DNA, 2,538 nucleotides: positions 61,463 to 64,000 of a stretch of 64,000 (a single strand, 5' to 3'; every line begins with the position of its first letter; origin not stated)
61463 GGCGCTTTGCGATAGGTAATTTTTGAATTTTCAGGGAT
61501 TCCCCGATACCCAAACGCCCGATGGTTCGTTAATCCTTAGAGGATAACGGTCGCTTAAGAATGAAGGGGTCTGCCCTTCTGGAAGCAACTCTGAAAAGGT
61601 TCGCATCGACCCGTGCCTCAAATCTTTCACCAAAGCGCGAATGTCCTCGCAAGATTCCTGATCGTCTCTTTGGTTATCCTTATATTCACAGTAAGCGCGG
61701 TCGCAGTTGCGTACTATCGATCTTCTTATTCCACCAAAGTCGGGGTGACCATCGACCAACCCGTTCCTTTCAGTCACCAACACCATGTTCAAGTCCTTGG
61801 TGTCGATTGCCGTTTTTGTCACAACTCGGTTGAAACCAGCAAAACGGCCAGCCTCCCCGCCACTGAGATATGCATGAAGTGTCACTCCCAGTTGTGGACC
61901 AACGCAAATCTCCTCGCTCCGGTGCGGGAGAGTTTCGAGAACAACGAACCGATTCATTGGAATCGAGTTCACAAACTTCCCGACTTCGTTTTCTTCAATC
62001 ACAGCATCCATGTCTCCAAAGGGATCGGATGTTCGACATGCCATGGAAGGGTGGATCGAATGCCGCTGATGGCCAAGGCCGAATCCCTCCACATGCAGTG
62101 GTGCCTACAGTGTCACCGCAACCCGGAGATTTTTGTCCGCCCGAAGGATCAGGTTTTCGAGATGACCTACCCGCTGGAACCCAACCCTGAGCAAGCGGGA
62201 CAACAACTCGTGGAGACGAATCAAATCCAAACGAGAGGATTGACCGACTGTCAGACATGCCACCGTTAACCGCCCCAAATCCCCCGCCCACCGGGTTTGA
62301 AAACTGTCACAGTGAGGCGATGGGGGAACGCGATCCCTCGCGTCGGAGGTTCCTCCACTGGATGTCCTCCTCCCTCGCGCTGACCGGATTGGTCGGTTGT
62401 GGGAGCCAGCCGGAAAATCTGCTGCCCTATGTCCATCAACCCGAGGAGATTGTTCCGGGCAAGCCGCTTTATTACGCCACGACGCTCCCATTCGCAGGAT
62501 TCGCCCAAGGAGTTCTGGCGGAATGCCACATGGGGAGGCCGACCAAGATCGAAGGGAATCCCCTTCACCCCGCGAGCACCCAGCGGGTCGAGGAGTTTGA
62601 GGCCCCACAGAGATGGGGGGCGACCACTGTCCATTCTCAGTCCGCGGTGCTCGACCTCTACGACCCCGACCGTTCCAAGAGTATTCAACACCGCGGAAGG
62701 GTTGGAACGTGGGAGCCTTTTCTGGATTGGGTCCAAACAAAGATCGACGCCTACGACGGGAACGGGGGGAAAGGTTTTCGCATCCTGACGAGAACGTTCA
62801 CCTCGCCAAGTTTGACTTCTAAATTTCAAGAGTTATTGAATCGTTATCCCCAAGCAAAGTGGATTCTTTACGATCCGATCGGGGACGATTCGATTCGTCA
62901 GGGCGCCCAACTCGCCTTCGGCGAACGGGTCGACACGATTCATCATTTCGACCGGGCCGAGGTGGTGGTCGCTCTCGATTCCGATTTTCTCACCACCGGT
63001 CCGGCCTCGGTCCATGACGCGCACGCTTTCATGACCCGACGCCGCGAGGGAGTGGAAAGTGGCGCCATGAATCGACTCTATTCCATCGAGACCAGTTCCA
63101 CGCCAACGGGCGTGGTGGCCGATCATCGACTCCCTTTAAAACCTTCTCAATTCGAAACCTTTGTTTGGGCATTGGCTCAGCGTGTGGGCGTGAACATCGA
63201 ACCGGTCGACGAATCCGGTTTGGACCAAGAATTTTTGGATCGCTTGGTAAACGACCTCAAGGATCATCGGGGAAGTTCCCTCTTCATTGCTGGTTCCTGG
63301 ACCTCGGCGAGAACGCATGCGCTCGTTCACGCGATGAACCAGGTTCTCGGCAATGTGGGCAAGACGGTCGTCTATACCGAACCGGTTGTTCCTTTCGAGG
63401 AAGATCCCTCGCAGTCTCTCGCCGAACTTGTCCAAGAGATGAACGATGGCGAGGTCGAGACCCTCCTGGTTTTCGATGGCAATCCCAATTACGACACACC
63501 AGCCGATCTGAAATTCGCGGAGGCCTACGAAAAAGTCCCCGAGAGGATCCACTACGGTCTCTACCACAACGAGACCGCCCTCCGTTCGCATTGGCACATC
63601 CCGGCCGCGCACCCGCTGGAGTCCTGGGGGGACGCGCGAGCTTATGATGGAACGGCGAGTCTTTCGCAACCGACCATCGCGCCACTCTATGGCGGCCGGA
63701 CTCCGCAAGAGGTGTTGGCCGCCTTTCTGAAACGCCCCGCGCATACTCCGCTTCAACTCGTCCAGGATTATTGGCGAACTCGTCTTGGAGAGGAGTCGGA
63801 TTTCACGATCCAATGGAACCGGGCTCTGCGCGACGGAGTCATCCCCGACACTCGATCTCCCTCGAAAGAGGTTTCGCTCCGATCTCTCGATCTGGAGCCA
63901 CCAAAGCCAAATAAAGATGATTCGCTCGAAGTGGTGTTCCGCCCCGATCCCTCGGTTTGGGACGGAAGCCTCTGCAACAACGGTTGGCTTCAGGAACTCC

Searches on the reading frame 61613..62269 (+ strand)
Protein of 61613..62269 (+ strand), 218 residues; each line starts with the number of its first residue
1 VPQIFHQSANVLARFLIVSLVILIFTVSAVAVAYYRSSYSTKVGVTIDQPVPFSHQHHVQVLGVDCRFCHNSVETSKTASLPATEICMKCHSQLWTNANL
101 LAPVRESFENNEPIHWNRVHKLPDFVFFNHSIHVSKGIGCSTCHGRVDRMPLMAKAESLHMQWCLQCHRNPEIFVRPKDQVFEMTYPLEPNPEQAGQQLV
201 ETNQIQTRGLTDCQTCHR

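Call 43: search_protein_families(library=ncbifam, proteins=[window:61613-62269:+], max_evalue=0.0001)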
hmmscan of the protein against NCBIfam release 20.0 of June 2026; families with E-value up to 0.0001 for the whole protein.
window:61613-62269:+ (218 aa): 3 families
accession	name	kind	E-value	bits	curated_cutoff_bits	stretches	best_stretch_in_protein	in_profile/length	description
NF041781.1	mnquin_red_QrcA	equivalog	1.9e-19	70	180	1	48-172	28-162/174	menaquinone reductase multiheme cytochrome c subunit QrcA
TIGR04257.1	nanowire_3heme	domain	3.8e-08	33.4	40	0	126-174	13-64/75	c(7)-type cytochrome triheme domain-containing protein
NF043011.1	CytC7_Geobact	equivalog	1.6e-05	25.3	120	0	23-93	10-76/89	cytochrome c7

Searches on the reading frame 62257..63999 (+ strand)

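Call 43: search_protein_families(library=ncbifam, proteins=[window:62257-63999:+], max_evalue=0.0001)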
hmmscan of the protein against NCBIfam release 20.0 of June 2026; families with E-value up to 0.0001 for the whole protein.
window:62257-63999:+ (581 aa): 1 family
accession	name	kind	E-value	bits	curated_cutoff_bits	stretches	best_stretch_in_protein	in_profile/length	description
NF041783.2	mnquin_red_QrcB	equivalog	1.4e-12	46.6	440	1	321-474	310-482/695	menaquinone reductase molybdopterin-binding-like subunit QrcB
